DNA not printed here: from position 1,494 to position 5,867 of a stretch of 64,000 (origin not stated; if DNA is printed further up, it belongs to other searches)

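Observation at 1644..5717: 1357-aa giant protein with effector-like modular architecture, divergent from two secreted proteins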

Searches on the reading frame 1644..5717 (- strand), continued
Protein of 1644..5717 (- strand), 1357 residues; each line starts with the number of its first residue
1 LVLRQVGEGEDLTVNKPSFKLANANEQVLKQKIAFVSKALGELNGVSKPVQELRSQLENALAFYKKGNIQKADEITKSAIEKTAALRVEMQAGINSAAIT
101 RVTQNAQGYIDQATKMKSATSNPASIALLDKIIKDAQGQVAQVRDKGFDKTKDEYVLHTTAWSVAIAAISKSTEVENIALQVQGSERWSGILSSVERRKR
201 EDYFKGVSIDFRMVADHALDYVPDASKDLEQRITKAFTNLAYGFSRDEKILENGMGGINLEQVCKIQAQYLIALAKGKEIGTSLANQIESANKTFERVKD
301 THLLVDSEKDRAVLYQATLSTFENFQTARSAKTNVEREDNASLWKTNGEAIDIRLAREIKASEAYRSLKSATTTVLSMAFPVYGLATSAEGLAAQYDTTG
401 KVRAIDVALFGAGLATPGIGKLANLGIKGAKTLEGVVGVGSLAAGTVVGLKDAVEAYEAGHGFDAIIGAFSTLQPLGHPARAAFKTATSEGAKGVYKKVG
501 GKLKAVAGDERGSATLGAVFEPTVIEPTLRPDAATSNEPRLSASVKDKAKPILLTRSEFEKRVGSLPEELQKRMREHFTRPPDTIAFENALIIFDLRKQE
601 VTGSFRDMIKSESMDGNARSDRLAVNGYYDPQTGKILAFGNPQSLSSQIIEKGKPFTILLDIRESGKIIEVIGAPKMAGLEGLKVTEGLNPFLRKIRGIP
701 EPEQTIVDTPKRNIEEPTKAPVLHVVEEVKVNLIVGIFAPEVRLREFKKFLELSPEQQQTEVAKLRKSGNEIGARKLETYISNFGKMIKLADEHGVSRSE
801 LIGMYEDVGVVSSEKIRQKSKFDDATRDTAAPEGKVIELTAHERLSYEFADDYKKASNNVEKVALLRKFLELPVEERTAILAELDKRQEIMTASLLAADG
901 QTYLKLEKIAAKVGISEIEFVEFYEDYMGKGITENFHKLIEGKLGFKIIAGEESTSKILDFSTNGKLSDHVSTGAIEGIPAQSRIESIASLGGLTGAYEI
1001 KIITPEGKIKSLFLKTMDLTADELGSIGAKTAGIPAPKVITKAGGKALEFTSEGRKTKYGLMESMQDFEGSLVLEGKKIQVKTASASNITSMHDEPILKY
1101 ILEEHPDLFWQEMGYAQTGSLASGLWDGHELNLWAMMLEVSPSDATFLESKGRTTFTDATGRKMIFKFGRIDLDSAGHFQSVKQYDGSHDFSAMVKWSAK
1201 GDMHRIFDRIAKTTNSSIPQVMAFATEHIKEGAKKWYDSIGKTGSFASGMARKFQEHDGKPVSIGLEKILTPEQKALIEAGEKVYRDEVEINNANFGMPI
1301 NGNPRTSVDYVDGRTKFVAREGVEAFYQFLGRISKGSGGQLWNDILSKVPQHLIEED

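Call 56: find_encoding_contigs(protein=P0039, flank=6000, max_places=2)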
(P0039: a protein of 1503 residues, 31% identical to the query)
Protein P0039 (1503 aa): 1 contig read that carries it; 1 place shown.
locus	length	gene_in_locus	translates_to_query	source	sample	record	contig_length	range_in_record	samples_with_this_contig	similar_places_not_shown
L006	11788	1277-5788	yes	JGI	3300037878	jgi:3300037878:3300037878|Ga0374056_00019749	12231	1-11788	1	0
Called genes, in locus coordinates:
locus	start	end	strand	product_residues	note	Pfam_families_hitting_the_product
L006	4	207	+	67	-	-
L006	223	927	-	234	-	PF01300:Sua5_yciO_yrdC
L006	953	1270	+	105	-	-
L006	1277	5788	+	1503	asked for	PF17914:HopA1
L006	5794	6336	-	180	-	-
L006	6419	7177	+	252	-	-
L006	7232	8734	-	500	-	PF01921:tRNA-synt_1f, PF09334:tRNA-synt_1g (faint), PF19269:Anticodon_2 (weak)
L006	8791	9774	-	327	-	PF13404:HTH_AsnC-type, PF13412:HTH_24, PF01037:AsnC_trans_reg (faint), PF13404:HTH_AsnC-type, PF13412:HTH_24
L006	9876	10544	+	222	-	-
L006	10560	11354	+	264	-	-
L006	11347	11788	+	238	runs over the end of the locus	-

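Call 57: find_encoding_contigs(protein=P0009, flank=6000, max_places=2)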
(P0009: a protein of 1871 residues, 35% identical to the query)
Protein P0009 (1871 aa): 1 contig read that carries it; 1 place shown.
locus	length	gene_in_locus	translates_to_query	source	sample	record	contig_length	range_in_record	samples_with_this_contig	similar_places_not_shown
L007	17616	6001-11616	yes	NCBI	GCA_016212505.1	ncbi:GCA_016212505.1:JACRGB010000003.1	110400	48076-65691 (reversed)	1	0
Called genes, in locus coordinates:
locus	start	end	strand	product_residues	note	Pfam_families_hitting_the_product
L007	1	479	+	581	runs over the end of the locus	-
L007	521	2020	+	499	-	-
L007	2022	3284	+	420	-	-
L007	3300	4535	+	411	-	-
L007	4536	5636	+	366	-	-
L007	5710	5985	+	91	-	-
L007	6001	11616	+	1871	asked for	-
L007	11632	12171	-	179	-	-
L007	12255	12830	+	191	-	PF08745:PIN_5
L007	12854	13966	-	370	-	PF09414:RNA_ligase, PF18330:Lig_C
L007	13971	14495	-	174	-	PF01864:CarS-like, PF01148:CTP_transf_1 (weak)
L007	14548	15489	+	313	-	PF00574:CLP_protease (faint), PF25145:NfeD1b_N (weak), PF01343:Peptidase_S49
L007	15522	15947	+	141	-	-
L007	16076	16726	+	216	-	-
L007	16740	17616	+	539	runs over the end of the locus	-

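Call 64: search_protein_families(library=pfam, proteins=[P0039, P0026, P0037, P0027, P0043, P0015], max_evalue=0.01)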
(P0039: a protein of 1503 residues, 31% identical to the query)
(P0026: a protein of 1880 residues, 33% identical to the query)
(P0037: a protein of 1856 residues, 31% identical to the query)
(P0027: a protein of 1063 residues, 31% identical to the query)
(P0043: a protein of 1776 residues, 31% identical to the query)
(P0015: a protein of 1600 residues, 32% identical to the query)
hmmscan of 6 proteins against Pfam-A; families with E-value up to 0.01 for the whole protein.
P0039 (1503 aa): 1 family
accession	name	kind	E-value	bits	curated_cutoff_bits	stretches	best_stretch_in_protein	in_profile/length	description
PF17914.6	HopA1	-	2.8e-20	73.3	22.7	1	809-970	24-170/170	HopA1 effector protein family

P0026 (1880 aa): 0 families

P0037 (1856 aa): 0 families

P0027 (1063 aa): 0 families

P0043 (1776 aa): 0 families

P0015 (1600 aa): 0 families

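Call 65: find_encoding_contigs(protein=P0008, flank=4000, max_places=1)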
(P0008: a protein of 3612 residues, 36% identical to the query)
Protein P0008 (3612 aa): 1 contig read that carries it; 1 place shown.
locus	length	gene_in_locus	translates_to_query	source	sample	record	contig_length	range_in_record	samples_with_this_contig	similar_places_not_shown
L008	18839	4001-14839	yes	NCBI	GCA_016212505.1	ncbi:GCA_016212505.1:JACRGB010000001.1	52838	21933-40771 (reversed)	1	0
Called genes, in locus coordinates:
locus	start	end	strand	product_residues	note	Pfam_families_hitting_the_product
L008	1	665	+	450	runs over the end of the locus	PF01368:DHH (weak), PF21763:DHH_CID, PF02272:DHHA1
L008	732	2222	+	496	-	-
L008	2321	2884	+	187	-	-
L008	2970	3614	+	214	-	-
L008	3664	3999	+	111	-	-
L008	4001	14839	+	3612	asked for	-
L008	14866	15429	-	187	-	-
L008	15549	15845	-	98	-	-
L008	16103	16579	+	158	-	PF04073:tRNA_edit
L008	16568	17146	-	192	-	PF13338:AbiEi_4 (weak)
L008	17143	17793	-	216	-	PF08843:AbiEii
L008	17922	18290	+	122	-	PF02311:AraC_binding (weak), PF07883:Cupin_2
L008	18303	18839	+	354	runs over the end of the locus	PF01137:RTC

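Call 66: find_encoding_contigs(protein=P0015, flank=4000, max_places=1)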
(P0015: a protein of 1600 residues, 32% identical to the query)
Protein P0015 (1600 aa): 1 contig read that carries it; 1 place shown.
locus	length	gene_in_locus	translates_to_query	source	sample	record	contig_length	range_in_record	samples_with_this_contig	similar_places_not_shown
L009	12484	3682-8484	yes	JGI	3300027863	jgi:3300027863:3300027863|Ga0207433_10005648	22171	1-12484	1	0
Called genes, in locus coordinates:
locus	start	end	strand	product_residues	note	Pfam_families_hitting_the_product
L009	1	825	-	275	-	?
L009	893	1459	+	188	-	-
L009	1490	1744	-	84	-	-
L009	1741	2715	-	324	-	-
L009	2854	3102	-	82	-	PF05016:ParE_toxin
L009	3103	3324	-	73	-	-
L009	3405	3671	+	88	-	-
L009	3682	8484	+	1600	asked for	-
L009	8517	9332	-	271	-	-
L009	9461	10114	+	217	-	-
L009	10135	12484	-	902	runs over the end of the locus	PF05673:DUF815 (faint), PF07728:AAA_5 (weak), PF13191:AAA_16 (weak), PF00004:AAA, PF17862:AAA_lid_3, PF05496:RuvB_N, PF00004:AAA, PF17862:AAA_lid_3, +21 more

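Call 67: find_encoding_contigs(protein=P0003, flank=4000, max_places=1)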
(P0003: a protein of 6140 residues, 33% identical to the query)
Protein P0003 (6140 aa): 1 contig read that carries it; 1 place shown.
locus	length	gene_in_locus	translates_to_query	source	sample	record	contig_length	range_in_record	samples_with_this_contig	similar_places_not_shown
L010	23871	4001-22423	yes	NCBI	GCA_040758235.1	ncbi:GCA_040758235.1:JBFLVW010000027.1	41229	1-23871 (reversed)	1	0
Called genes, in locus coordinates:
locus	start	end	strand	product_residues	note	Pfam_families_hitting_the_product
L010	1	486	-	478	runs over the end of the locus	PF00587:tRNA-synt_2b, PF03129:HGTP_anticodon, PF09180:ProRS-C_1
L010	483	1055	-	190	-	PF03994:DUF350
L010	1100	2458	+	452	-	PF01368:DHH, PF21763:DHH_CID, PF02272:DHHA1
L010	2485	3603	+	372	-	-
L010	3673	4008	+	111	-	-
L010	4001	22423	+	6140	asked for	-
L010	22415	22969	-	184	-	-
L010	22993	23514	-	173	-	-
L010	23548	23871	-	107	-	?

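Call 94: list_cluster_members(proteins=[P0005, P0011, P0013, P0017, P0019, P0020, P0023, P0028, P0047, P0053])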
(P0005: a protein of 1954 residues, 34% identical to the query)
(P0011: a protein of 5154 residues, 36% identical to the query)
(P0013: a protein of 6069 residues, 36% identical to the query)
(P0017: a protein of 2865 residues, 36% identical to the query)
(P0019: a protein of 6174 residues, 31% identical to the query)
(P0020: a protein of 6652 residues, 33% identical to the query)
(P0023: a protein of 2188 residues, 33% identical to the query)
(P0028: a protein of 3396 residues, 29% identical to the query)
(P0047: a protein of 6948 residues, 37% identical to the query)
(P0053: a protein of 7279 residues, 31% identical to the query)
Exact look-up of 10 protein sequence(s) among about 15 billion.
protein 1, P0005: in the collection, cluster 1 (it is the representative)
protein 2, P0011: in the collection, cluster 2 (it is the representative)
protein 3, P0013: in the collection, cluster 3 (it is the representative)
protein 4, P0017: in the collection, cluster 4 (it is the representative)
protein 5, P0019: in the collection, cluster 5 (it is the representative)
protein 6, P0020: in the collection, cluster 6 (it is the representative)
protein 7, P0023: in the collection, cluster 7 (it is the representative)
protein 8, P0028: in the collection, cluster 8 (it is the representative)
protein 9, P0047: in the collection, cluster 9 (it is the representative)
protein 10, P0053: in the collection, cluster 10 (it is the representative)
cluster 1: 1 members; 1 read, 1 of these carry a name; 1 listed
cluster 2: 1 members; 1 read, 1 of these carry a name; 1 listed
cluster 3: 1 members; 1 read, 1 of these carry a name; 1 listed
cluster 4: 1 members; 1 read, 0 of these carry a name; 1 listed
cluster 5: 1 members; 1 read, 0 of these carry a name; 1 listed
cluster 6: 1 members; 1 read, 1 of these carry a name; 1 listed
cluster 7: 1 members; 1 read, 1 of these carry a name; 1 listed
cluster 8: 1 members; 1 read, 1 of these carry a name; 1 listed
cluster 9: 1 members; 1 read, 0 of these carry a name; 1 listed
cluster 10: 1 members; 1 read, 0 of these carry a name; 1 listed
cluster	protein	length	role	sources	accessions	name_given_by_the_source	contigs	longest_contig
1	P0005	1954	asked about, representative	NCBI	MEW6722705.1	MAG: hypothetical protein AB1324_05575, partial [Candidatus Micrarchaeota archaeon]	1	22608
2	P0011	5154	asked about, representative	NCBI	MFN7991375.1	MAG: hypothetical protein U0R44_04435 [Candidatus Micrarchaeia archaeon]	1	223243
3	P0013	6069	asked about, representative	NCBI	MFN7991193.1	MAG: hypothetical protein U0R44_03465 [Candidatus Micrarchaeia archaeon]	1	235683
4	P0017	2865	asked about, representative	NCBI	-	-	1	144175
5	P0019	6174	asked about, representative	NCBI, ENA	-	-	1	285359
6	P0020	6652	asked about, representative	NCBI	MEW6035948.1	MAG: hypothetical protein AB1529_05015 [Candidatus Micrarchaeota archaeon]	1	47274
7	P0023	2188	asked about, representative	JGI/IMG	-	hypothetical protein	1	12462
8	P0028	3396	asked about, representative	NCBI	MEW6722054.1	MAG: hypothetical protein AB1324_02240 [Candidatus Micrarchaeota archaeon]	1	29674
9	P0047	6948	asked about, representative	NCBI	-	-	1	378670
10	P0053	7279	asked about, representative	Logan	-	-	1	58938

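Call 95: search_protein_families(library=padloc, proteins=[window:1644-5717:-, L007:5710-5985:+, P0039], max_evalue=0.1)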
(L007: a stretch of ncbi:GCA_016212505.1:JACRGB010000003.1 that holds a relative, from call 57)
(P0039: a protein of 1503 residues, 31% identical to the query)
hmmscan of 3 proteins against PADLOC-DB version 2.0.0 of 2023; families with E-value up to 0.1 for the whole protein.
window:1644-5717:- (1357 aa): 0 families

L007:5710-5985:+ (91 aa): 0 families

P0039 (1503 aa): 0 families

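Call 106: find_encoding_contigs(protein=P0043, flank=3000, max_places=1)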
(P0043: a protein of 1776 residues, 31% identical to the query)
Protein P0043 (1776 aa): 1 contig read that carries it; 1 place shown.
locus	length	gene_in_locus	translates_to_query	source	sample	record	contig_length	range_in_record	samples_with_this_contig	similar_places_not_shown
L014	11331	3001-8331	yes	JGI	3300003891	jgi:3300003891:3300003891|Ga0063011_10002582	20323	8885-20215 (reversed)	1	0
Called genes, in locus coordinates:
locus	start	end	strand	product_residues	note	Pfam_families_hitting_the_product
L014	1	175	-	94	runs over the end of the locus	?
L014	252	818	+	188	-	-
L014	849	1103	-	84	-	-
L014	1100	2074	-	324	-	-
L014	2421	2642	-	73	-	-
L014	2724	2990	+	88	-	-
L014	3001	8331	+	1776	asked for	-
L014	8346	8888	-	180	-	-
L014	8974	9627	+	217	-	-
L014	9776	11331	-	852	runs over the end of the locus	-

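Call 107: find_encoding_contigs(protein=P0031, flank=3000, max_places=1)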
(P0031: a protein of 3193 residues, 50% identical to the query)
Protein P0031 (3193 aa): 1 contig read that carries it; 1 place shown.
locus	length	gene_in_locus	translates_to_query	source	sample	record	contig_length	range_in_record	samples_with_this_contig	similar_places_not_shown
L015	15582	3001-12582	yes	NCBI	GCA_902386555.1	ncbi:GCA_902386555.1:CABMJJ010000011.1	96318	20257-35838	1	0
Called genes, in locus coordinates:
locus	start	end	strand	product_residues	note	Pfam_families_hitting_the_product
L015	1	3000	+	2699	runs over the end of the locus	-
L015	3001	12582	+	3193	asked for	PF00149:Metallophos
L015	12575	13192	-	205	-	PF13646:HEAT_2 (faint)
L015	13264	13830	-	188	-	-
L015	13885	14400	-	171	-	-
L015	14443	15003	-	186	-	-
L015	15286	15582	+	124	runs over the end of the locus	-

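Call 108: find_encoding_contigs(protein=P0037, flank=3000, max_places=1)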
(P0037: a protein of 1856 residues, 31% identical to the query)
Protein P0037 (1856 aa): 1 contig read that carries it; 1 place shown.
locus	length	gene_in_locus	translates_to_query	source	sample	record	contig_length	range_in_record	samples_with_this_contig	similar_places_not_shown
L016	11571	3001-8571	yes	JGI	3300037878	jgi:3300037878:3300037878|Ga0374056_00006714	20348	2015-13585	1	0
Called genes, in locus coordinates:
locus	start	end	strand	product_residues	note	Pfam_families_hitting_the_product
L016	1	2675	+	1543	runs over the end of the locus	-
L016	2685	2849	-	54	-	-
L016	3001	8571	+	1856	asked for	-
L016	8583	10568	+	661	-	-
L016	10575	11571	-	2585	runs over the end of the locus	?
